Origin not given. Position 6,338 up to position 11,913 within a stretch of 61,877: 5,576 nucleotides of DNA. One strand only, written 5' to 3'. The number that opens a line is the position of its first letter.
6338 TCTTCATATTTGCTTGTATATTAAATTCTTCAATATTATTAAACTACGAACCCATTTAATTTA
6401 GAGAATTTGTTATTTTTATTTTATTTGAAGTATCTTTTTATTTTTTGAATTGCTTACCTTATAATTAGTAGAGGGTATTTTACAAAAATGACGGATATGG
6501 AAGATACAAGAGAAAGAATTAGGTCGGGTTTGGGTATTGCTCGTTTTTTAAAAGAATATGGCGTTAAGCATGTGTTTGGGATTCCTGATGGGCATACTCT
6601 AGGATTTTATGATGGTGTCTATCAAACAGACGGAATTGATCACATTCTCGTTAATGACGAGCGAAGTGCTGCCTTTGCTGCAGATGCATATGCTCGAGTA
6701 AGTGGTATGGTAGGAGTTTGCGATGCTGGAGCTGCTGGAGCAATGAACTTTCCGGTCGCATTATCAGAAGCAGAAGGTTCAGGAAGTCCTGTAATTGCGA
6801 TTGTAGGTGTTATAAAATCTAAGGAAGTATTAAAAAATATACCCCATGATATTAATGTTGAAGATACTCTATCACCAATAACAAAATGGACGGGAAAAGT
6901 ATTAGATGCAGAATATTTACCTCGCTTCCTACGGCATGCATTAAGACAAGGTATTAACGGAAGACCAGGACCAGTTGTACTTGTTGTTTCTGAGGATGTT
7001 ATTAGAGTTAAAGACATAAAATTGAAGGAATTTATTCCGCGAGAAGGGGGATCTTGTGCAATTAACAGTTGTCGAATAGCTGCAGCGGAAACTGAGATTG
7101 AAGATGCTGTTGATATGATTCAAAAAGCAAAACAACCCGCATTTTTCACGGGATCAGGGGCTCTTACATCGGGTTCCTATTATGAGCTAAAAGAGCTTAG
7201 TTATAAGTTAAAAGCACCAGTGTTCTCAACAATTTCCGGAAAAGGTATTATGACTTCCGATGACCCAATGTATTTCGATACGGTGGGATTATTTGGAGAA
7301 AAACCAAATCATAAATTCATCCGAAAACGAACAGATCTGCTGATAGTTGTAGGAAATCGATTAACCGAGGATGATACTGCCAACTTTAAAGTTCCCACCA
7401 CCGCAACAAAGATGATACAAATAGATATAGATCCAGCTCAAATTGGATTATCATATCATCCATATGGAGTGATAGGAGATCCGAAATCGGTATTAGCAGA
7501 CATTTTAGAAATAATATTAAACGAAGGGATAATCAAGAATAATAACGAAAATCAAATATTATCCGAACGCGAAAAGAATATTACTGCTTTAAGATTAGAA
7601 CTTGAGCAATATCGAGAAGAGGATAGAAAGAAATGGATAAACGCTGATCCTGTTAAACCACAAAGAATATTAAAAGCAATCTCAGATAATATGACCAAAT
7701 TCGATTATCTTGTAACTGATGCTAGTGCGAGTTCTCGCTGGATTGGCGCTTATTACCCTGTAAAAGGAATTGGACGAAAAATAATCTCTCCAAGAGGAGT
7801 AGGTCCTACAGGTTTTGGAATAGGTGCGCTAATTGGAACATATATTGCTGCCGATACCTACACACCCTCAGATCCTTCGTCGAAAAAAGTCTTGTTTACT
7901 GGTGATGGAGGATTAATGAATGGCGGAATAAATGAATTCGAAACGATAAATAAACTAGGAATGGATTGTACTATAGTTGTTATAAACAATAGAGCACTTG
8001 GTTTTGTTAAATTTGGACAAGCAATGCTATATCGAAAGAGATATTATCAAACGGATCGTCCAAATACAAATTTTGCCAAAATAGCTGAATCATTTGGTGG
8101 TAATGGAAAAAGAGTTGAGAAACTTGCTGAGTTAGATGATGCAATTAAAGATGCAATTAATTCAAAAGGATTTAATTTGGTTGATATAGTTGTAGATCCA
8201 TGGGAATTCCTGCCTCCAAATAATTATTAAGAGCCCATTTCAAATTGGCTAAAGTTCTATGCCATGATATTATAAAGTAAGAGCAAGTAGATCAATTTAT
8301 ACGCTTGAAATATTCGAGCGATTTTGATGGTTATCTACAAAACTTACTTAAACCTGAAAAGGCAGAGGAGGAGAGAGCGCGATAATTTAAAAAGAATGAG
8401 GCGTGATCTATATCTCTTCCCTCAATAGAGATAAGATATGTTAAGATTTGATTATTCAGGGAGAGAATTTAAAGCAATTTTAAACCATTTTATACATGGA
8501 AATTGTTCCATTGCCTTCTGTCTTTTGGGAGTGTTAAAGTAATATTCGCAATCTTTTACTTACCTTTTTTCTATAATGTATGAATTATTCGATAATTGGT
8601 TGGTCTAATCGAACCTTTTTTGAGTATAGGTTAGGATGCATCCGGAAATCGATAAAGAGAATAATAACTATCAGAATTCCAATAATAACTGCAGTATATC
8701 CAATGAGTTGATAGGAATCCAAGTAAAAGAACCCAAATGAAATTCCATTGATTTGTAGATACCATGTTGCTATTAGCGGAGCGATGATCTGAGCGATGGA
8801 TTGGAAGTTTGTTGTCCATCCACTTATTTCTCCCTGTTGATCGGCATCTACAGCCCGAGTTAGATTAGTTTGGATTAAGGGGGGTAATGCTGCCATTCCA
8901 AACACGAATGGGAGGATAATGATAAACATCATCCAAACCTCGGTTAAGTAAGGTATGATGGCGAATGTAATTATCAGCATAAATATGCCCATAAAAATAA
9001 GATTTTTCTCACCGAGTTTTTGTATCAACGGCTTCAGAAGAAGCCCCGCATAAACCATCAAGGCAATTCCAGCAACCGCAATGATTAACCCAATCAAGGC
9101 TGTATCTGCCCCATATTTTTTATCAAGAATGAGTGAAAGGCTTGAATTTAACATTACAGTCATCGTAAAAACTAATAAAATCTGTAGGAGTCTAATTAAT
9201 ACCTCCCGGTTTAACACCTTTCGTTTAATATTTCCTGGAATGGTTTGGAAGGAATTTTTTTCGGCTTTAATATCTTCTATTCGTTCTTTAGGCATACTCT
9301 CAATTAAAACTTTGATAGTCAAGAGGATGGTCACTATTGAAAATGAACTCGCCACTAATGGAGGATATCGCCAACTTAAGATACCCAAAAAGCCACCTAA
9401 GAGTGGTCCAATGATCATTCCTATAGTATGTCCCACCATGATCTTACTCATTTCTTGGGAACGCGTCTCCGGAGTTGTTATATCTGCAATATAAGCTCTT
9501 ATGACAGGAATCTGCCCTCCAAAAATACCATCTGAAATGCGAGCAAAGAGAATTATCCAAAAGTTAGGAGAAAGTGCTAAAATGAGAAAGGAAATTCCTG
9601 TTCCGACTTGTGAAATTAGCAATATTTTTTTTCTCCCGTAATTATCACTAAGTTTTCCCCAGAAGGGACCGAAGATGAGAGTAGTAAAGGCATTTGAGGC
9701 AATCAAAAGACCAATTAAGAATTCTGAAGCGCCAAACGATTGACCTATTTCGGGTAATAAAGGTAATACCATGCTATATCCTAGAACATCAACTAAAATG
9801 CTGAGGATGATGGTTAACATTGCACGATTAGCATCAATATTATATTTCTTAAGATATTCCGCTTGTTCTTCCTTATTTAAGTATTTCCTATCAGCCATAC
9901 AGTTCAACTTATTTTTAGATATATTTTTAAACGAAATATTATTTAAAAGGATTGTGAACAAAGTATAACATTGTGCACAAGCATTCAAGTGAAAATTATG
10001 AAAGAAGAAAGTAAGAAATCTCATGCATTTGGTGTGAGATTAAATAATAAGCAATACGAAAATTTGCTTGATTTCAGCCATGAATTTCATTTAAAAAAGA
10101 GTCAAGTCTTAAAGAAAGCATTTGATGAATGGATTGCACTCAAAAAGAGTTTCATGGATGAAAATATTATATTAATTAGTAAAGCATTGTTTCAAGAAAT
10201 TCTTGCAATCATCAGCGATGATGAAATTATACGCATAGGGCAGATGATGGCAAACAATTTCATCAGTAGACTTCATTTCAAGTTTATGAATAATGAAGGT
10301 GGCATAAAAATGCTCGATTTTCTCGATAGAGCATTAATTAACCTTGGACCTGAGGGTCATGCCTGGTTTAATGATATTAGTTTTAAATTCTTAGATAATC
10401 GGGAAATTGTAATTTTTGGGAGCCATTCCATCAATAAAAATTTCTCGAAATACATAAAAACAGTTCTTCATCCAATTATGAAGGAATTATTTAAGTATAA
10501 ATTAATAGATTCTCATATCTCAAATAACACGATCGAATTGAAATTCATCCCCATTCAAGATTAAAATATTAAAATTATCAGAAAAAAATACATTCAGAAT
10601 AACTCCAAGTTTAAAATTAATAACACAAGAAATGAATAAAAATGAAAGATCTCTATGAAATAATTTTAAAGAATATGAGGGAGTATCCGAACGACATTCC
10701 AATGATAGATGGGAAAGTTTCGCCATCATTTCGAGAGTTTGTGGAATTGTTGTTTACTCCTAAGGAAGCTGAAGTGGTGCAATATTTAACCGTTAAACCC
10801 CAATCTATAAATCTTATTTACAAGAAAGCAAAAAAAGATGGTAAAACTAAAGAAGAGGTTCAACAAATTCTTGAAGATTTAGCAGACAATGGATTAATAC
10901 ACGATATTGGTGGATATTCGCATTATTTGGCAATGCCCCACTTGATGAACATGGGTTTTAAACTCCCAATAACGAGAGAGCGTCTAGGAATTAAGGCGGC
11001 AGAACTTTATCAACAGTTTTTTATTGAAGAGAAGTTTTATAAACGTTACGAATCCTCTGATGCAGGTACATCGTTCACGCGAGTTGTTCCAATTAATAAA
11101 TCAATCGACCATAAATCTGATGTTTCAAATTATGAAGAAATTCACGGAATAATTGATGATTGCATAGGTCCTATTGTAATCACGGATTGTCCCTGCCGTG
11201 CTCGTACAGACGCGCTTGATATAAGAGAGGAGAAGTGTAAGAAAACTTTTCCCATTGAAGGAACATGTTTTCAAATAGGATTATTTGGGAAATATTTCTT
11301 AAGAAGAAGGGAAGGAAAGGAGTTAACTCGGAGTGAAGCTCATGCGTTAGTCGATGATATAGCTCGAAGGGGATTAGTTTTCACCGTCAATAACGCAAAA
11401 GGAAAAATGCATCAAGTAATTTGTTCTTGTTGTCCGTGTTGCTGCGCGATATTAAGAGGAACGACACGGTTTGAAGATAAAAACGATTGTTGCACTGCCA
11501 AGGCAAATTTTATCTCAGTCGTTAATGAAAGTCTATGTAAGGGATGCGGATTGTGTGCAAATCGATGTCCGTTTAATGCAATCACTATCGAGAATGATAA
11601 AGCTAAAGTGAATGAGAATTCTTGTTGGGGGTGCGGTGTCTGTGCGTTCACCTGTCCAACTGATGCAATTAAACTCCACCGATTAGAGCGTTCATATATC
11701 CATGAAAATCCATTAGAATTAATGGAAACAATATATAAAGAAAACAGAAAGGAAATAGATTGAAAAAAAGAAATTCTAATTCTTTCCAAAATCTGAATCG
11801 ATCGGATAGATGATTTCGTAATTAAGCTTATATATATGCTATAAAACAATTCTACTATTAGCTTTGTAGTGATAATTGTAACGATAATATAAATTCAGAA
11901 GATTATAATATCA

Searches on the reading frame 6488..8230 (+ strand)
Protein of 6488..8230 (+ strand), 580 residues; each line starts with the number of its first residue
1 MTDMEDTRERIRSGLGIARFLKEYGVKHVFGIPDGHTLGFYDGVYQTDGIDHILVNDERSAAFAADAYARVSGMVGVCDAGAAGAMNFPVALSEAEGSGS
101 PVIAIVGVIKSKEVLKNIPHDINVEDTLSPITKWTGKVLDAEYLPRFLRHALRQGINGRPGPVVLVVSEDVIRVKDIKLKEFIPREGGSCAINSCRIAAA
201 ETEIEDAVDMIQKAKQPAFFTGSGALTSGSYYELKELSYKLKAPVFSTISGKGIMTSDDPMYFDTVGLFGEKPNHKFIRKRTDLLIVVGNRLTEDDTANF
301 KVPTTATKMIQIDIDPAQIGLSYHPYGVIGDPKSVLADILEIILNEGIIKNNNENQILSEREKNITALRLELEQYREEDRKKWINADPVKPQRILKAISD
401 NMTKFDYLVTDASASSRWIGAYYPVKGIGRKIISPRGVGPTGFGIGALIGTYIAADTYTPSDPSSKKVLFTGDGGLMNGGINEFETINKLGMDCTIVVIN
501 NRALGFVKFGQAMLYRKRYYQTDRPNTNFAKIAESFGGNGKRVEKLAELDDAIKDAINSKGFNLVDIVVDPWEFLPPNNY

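Call 80: search_protein_families(library=pfam, max_evalue=0.0001, proteins=[window:6488-8230:+])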
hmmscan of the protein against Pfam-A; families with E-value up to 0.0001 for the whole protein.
window:6488-8230:+ (580 aa): 3 families
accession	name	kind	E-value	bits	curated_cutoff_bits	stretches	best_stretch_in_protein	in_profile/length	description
PF02775.26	TPP_enzyme_C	-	2.2e-30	105.9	21.9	1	412-567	2-151/151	Thiamine pyrophosphate enzyme, C-terminal TPP binding domain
PF00205.28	TPP_enzyme_M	-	3.4e-30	105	30.4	1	204-337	1-135/137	Thiamine pyrophosphate enzyme, central domain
PF02776.23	TPP_enzyme_N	-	4.8e-26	91.3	26.8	1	17-120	7-111/119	Thiamine pyrophosphate enzyme, N-terminal TPP binding domain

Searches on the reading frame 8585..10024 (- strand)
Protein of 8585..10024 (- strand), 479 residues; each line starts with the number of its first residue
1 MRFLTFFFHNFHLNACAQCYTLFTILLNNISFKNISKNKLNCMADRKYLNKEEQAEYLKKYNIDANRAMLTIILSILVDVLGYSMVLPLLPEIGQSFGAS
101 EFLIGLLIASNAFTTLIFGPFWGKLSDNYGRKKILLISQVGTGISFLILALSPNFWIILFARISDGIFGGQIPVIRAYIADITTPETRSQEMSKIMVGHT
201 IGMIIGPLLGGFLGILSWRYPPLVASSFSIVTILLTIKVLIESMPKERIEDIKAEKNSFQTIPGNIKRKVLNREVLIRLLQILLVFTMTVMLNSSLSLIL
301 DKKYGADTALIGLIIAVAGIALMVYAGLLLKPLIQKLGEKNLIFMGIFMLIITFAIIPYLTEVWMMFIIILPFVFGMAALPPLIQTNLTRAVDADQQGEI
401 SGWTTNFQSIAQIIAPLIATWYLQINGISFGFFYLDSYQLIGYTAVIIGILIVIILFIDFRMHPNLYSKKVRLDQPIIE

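Call 80: search_protein_families(library=pfam, max_evalue=0.0001, proteins=[window:8585-10024:-])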
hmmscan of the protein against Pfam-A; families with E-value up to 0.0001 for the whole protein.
window:8585-10024:- (479 aa): 5 families
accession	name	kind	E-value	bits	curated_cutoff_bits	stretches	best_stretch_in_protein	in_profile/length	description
PF07690.21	MFS_1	-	5.9e-69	233.1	33.4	2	73-416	2-347/347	Major Facilitator Superfamily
PF12832.13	MFS_1_like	-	2.6e-15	56.8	25.2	1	96-376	28-316/373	MFS_1 like family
PF13347.12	MFS_2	-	4.4e-11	42.4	27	1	197-429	145-387/427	MFS/sugar transport protein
PF00083.30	Sugar_tr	-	1e-08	34.9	22.3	1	82-443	43-429/452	Sugar (and other) transporter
PF05977.19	MFS_3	-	5.7e-06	25.5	27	1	98-371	41-315/524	Transmembrane secretion effector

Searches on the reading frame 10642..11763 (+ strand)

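Call 80: search_protein_families(library=pfam, max_evalue=0.0001, proteins=[window:10642-11763:+])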
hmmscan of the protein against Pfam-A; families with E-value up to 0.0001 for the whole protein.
window:10642-11763:+ (373 aa): 8 families
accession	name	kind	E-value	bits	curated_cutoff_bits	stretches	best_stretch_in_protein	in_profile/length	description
PF00037.32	Fer4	-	3.9e-14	52.2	21.1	2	293-315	2-24/24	4Fe-4S binding domain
PF12837.12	Fer4_6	-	3.1e-10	39.9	25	1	292-314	2-24/24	4Fe-4S binding domain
PF25160.1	LdpA_Fe-S-bd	-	1.2e-09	38.2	27.6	1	305-346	9-46/49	LdpA Fe-S cluster-binding domain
PF14697.11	Fer4_21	-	2.3e-09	37.7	35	1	293-345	2-59/59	4Fe-4S dicluster domain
PF12838.12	Fer4_7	-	1.2e-08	35.7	27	1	299-342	2-52/52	4Fe-4S dicluster domain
PF13237.11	Fer4_10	-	2.3e-07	31.1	25.5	1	293-339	3-53/53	4Fe-4S dicluster domain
PF13187.11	Fer4_9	-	3.8e-07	30.5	27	1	299-343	2-52/52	4Fe-4S dicluster domain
PF12797.12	Fer4_2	-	2.2e-06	27.7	24.5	0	293-311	4-22/22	4Fe-4S binding domain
